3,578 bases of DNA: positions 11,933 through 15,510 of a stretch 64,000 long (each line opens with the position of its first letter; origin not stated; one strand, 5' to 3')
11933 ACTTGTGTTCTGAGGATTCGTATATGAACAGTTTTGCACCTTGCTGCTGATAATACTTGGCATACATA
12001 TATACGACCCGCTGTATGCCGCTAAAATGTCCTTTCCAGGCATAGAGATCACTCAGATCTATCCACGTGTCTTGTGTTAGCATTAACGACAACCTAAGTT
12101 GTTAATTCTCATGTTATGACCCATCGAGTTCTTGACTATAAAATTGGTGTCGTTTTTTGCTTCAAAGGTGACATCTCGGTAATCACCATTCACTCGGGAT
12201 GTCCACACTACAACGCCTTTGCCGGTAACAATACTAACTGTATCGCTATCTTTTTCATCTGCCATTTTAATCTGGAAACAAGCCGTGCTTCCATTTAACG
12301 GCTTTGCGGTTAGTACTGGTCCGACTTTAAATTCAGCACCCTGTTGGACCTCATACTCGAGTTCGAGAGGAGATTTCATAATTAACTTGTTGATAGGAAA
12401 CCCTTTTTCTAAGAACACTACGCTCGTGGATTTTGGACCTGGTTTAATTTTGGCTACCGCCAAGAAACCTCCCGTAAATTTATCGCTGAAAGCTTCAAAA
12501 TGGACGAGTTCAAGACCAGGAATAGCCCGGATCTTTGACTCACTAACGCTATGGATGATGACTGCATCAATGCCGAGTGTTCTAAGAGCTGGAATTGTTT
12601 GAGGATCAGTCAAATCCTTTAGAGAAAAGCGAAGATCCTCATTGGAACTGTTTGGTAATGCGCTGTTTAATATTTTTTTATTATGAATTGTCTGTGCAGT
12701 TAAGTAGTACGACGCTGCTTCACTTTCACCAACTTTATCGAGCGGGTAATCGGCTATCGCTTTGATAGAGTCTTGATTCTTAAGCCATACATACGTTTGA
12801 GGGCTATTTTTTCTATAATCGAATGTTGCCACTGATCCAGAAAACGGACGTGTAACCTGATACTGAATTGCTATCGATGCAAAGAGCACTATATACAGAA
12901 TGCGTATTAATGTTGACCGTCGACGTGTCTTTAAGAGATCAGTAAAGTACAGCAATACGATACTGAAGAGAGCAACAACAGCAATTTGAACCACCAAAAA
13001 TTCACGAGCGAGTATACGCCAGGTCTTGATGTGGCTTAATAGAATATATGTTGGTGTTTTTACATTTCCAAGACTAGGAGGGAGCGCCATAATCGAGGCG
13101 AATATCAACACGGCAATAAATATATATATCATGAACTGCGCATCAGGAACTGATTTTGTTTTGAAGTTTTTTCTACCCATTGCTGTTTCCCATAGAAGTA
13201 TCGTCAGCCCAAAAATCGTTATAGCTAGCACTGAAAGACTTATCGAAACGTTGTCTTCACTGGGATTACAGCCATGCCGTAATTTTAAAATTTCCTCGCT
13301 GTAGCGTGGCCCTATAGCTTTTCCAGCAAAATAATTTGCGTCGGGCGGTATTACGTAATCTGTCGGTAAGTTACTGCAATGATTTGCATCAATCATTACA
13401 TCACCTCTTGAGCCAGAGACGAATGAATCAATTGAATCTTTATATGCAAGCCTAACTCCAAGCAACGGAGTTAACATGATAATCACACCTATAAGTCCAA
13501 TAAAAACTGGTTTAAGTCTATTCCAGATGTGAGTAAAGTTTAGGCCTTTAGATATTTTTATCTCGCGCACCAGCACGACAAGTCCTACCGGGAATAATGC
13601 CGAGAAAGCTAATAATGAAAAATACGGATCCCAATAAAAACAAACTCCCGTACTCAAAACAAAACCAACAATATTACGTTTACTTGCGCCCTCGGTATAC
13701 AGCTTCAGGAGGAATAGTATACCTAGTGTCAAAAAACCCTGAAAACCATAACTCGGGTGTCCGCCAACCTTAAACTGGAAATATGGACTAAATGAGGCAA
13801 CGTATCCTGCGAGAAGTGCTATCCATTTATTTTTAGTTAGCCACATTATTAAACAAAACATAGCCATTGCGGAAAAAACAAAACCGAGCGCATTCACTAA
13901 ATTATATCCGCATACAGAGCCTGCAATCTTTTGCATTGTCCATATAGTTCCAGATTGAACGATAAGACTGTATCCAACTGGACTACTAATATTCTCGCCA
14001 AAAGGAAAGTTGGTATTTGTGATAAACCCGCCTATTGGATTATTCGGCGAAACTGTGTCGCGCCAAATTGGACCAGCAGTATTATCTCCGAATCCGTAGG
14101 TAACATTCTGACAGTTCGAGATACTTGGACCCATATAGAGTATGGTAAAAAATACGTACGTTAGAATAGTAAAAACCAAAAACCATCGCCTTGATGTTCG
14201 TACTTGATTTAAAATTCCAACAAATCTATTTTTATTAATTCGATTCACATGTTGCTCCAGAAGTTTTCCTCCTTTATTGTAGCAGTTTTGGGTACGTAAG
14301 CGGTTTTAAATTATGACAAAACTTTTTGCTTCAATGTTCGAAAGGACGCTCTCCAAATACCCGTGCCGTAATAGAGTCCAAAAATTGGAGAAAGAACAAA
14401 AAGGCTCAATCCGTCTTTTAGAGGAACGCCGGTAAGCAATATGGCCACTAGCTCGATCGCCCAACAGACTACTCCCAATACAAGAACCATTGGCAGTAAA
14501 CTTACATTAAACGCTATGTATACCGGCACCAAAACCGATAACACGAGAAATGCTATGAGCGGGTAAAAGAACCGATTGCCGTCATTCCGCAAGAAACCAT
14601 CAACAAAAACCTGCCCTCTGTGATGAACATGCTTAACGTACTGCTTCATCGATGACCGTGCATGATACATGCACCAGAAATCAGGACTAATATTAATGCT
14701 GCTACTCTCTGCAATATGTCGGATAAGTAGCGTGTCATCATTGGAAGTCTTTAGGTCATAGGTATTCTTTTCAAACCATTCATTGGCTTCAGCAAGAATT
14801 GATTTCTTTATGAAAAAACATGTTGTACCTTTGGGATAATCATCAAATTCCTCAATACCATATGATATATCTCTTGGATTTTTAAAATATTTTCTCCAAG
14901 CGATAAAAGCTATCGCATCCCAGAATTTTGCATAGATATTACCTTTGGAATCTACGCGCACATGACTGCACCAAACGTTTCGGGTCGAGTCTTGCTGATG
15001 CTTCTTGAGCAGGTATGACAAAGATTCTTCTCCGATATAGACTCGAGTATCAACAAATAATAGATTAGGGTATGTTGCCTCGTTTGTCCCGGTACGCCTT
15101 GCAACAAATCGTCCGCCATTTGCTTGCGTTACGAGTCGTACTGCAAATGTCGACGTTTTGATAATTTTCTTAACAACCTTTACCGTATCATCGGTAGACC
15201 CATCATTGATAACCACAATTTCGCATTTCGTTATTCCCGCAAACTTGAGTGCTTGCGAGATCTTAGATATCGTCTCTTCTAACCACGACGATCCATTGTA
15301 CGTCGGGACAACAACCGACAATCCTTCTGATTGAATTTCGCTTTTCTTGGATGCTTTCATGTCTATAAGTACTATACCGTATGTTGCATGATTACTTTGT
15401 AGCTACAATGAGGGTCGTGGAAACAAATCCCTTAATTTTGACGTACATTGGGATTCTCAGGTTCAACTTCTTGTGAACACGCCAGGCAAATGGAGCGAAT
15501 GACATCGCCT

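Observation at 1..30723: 30-kb glycan locus combining ABC-transporter, Wzx/ligase-like and lipid-linked extracytoplasmic glycosylation parts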

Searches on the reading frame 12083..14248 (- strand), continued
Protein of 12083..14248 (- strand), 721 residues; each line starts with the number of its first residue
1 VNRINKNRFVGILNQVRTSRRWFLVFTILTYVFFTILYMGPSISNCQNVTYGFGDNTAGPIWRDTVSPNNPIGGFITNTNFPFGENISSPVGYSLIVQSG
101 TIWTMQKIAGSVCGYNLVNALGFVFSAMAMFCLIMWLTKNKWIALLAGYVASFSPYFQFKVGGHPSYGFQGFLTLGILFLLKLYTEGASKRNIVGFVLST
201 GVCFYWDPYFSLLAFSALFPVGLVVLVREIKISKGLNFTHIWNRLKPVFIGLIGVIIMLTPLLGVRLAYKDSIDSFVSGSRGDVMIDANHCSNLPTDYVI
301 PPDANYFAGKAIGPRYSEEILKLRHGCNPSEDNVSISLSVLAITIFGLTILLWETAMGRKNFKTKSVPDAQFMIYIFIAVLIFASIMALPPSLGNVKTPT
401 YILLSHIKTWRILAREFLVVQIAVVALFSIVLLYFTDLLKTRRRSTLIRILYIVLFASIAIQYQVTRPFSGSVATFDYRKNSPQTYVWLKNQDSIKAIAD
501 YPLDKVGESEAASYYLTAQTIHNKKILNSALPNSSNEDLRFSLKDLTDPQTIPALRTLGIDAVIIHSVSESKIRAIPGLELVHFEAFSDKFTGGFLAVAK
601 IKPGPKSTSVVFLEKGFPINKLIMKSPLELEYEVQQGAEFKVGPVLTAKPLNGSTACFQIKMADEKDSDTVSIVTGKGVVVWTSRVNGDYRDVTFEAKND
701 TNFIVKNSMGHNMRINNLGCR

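Call 49: search_protein_families(library=pfam, proteins=[L003:5054-6229:+, L008:6595-7770:-, L008:9075-9902:-, L023:9039-9896:-, L003:19137-20654:+, L008:15785-17587:+, L008:12170-13849:+, L014:12275-13789:+, L003:17107-18051:+, L010:9268-10011:+], max_evalue=0.001)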
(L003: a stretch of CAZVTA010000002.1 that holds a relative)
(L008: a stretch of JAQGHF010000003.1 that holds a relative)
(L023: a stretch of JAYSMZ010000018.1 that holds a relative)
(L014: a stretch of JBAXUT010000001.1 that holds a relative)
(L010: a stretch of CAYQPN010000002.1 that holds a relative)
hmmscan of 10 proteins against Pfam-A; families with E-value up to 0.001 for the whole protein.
L003:5054-6229:+ (391 aa): 4 families
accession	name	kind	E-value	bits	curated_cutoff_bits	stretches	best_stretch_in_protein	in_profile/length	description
PF01041.23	DegT_DnrJ_EryC1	-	8.2e-66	223.1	19.8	1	12-388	4-358/360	DegT/DnrJ/EryC1/StrS aminotransferase family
PF01053.26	Cys_Met_Meta_PP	-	1.9e-05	23.8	27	1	33-212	52-225/381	Cys/Met metabolism PLP-dependent enzyme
PF01212.27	Beta_elim_lyase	-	0.00036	20.4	27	1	33-160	32-169/288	Beta-eliminating lyase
PF00266.25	Aminotran_5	-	0.00088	18.8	21.5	0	35-164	45-180/371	Aminotransferase class-V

L008:6595-7770:- (391 aa): 4 families
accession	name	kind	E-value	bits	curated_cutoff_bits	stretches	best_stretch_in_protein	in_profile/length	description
PF01041.23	DegT_DnrJ_EryC1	-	1.1e-60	206.2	19.8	1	15-388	6-358/360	DegT/DnrJ/EryC1/StrS aminotransferase family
PF01053.26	Cys_Met_Meta_PP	-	6.3e-08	32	27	1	33-212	52-225/381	Cys/Met metabolism PLP-dependent enzyme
PF00266.25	Aminotran_5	-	1.4e-05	24.7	21.5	1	40-164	50-180/371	Aminotransferase class-V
PF00155.27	Aminotran_1_2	-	0.00074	19.2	19.7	0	36-135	45-155/361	Aminotransferase class I and II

L008:9075-9902:- (275 aa): 3 families
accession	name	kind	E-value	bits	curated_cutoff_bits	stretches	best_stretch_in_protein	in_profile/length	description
PF00535.33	Glycos_transf_2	-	3.3e-26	92.6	23.3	1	7-134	1-132/168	Glycosyl transferase family 2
PF10111.15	Glyco_tranf_2_2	-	1.3e-09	38.4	27.3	1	7-106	1-110/276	Glycosyltransferase like family 2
PF13641.12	Glyco_tranf_2_3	-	5e-07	30.4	27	1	4-106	2-114/230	Glycosyltransferase like family 2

L023:9039-9896:- (285 aa): 3 families
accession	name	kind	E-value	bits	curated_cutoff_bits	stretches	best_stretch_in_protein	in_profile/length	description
PF00535.33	Glycos_transf_2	-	3.2e-30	105.7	23.3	1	17-143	1-132/168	Glycosyl transferase family 2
PF10111.15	Glyco_tranf_2_2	-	2.9e-11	43.8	27.3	1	17-113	1-107/276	Glycosyltransferase like family 2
PF13641.12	Glyco_tranf_2_3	-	3.1e-07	31.1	27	1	16-115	3-113/230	Glycosyltransferase like family 2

L003:19137-20654:+ (505 aa): 4 families
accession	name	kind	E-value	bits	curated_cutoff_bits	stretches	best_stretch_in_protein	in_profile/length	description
PF02878.22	PGM_PMM_I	-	1.9e-23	83.1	22.5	1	15-145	3-134/138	Phosphoglucomutase/phosphomannomutase, alpha/beta/alpha domain I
PF02880.22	PGM_PMM_III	-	3.1e-13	50.3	20.7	1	284-402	2-115/115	Phosphoglucomutase/phosphomannomutase, alpha/beta/alpha domain III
PF02879.22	PGM_PMM_II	-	8.3e-12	46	29.3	1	181-279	2-103/103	Phosphoglucomutase/phosphomannomutase, alpha/beta/alpha domain II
PF00408.26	PGM_PMM_IV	-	0.00012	22.5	23.1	1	437-492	19-65/68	Phosphoglucomutase/phosphomannomutase, C-terminal domain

L008:15785-17587:+ (600 aa): 2 families
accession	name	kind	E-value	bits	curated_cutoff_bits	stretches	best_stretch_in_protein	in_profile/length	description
PF13620.12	CarboxypepD_reg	-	9.8e-08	32.7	32.3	1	100-160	2-68/82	Carboxypeptidase regulatory-like domain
PF13715.12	CarbopepD_reg_2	-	0.00016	22.1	32.2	0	185-247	5-68/88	CarboxypepD_reg-like domain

L008:12170-13849:+ (559 aa): 1 family
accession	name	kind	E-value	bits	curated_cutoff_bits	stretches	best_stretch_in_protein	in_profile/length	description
PF19830.4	DUF6311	-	2.2e-30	106.9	27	1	24-312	11-299/303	Family of unknown function (DUF6311)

L014:12275-13789:+ (504 aa): 1 family
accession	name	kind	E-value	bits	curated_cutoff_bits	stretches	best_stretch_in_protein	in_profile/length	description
PF14264.12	Glucos_trans_II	-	5.9e-29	101.6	30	1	34-357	1-317/317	Glucosyl transferase GtrII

L003:17107-18051:+ (314 aa): 1 family
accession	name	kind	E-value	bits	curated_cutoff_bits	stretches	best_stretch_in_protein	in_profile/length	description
PF00535.33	Glycos_transf_2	-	0.00014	22.3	23.3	1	61-164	14-121/168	Glycosyl transferase family 2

L010:9268-10011:+ (247 aa): 7 families
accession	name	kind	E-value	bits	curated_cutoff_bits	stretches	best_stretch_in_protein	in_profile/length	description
PF13489.12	Methyltransf_23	-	2.3e-18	66.9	27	1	41-210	21-163/164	Methyltransferase domain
PF08241.18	Methyltransf_11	-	1.4e-17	64.6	21.2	1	47-139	1-95/95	Methyltransferase domain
PF13847.12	Methyltransf_31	-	1.4e-16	60.9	27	1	44-144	5-114/145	Methyltransferase domain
PF13649.12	Methyltransf_25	-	8e-13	49.3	27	1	47-135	2-97/97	Methyltransferase domain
PF08242.18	Methyltransf_12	-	2e-11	44.9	30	1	47-137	1-98/98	Methyltransferase domain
PF07021.18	MetW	-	4.2e-07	30.2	21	1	41-160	12-129/193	Methionine biosynthesis protein MetW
PF01209.24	Ubie_methyltran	-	8.9e-05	22.4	20.1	1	42-209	47-216/233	ubiE/COQ5 methyltransferase family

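Call 98: search_protein_representatives(alignment_id=A1)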
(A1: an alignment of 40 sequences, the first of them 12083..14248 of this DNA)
Query: 40 sequences, 733 profile positions. Proteins with E-value up to 0.001 (for the whole library): 2646; up to 1e-10: 1032; up to 1e-30: 394. The best 150 are listed.
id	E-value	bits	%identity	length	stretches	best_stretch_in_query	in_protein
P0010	0.0e+00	1022.6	-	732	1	7-732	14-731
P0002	3.8e-284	960.9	-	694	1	23-731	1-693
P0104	3.1e-280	947.9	-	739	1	5-732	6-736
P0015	1.4e-279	945.8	-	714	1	16-732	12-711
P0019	1.8e-278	942.1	-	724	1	6-732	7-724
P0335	3.0e-273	924.9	-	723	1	5-732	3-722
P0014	4.6e-270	914.3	-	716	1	5-732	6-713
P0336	1.0e-264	896.7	-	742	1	7-732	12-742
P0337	5.9e-264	894.1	-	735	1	4-732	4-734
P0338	8.5e-263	890.3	-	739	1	5-731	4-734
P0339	2.1e-259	879.1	-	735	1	21-732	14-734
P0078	8.0e-258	873.9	-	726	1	19-732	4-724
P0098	5.1e-253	858.0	-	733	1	9-732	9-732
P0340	4.6e-252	854.8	-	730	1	4-731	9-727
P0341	1.4e-250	849.9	-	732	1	1-731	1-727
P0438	8.5e-81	288.6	-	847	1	17-572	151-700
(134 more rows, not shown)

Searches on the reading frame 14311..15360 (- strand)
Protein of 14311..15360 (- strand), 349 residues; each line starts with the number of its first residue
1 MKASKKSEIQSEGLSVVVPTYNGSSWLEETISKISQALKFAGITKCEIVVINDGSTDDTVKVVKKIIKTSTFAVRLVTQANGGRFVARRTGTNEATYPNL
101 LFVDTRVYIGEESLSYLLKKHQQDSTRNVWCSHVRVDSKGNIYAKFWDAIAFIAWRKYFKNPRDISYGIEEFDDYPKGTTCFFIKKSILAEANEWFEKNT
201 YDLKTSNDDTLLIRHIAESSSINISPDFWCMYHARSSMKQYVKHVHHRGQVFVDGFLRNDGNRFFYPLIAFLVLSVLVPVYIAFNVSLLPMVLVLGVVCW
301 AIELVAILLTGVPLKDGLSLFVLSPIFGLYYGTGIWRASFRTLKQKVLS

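Call 4: search_protein_families(library=pfam, proteins=[window:14311-15360:-], max_evalue=0.001)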
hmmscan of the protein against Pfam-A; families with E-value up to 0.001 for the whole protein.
window:14311-15360:- (349 aa): 3 families
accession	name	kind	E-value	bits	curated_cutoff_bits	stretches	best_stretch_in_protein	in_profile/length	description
PF00535.33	Glycos_transf_2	-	1.7e-20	74.1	23.3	1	15-164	1-142/168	Glycosyl transferase family 2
PF10111.15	Glyco_tranf_2_2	-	3.9e-08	33.6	27.3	1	15-120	1-105/276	Glycosyltransferase like family 2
PF13641.12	Glyco_tranf_2_3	-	5.3e-06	27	27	1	14-242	3-221/230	Glycosyltransferase like family 2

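Call 9: search_protein_families(library=ncbifam, proteins=[window:14311-15360:-], max_evalue=0.01)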
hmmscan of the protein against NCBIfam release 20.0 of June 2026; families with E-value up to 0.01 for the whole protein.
window:14311-15360:- (349 aa): 16 families
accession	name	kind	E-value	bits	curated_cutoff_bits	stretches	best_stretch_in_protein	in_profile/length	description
NF041875.1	EPS_EpsD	equivalog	4.5e-17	62.4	370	1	14-139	1-121/325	exopolysaccharide biosynthesis glycosyltransferase EpsD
TIGR03937.1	PgaC_IcaA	equivalog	2.6e-16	59.6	422.3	1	5-139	38-168/407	poly-beta-1,6-N-acetyl-D-glucosamine synthase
NF007482.0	PRK10073.1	equivalog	2.5e-15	56.3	423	1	11-124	5-113/334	glycosyltransferase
NF038302.1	EPS_HpsE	equivalog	1.1e-11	44.3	300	1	14-162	3-152/307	hormogonium polysaccharide biosynthesis glycosyltransferase HpsE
NF047683.1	TeichurnBiosyTuaG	equivalog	5.8e-11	42.5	400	1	11-161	5-151/252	teichuronic acid biosynthesis protein TuaG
TIGR04283.1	glyco_like_mftF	equivalog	3e-10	40.1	182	1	14-157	1-129/221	TIGR04283 family arsenosugar biosynthesis glycosyltransferase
NF047588.1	GlcsyltransPgfSStrep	equivalog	2.9e-08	33.3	500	1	14-105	3-94/308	glycosyltransferase PgfS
NF007986.1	PRK10714.1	equivalog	1.9e-05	23.8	529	1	13-124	7-118/316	undecaprenyl-phosphate 4-deoxy-4-formamido-L-arabinose transferase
TIGR03965.1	mycofact_glyco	equivalog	3.5e-05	22.8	280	1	11-118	73-176/467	mycofactocin biosynthesis glycosyltransferase MftF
NF050050.1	ProtGlycPglI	equivalog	3.6e-05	23.3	500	1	14-123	4-110/306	GalNAc(5)-diNAcBac-PP-undecaprenol beta-1,3-glucosyltransferase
NF010496.0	PRK13915.1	equivalog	0.00011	21.5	262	1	10-64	29-82/307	glucosyl-3-phosphoglycerate synthase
NF050819.1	PolSacchBiosHfsG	equivalog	0.0011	18.2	500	1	14-107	14-102/302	polysaccharide biosynthesis protein HfsG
NF045692.1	OglycostaseCruG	equivalog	0.0013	17.7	600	1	13-78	42-102/386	2'-O-glycosyltransferase CruG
TIGR03469.1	HpnB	hypoth_equivalog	0.0057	15.7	379.25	1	14-126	46-165/386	hopene-associated glycosyltransferase HpnB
NF058614.1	PPMAGASynPpgS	equivalog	0.007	15.8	370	0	16-65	4-46/226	polyprenyl-phospho-N-acetylgalactosaminyl synthase PpgS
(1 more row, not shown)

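Call 56: search_solved_structures(query=window:14311-15360:-, max_evalue=0.01)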
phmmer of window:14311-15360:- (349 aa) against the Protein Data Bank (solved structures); distinct sequences matched with E-value up to 0.01: 21.
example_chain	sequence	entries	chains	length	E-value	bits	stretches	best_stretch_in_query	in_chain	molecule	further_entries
2z87_A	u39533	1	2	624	1.9e-09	40.1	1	14-145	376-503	Chondroitin synthase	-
2z86_A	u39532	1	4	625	1.9e-09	40.1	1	14-145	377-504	Chondroitin synthase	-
5tze_C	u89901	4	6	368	1.7e-08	37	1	14-115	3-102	Glycosyl transferase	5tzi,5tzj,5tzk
5tz8_A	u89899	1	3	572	2.9e-08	36.2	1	14-115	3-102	Glycosyl transferase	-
5hea_A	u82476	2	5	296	2.7e-07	33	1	12-120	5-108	Putative glycosyltransferase (GalT1)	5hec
6h1j_A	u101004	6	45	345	3.8e-05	26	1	13-141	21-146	Probable ss-1,3-N-acetylglucosaminyltransferase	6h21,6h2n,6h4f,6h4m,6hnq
3l7j_A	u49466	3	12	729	0.00017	23.8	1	14-122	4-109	Teichoic acid biosynthesis protein F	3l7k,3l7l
3l7m_A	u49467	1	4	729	0.00017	23.8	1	14-122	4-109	Teichoic acid biosynthesis protein F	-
3l7i_A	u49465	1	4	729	0.00017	23.8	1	14-122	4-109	Teichoic acid biosynthesis protein F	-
5mlz_A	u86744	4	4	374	0.00036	22.7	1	9-99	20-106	Dolichol monophosphate mannose synthase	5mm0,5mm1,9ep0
9bhc_C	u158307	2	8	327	0.00072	21.8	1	14-119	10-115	Undecaprenyl-phosphate 4-deoxy-4-formamido-L-arabinose transferase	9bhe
8vxh_A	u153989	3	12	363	0.00073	21.8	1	13-119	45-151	Undecaprenyl-phosphate 4-deoxy-4-formamido-L-arabinose transferase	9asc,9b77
9hwj_A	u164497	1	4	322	0.0011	21.1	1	13-119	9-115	Undecaprenyl-phosphate 4-deoxy-4-formamido-L-arabinose transferase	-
5eke_A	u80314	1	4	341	0.0012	21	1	13-112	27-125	Uncharacterized glycosyltransferase sll0501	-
5ekp_C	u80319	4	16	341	0.0012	21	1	13-112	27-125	Uncharacterized glycosyltransferase sll0501 | Glycosyltransferase sll0501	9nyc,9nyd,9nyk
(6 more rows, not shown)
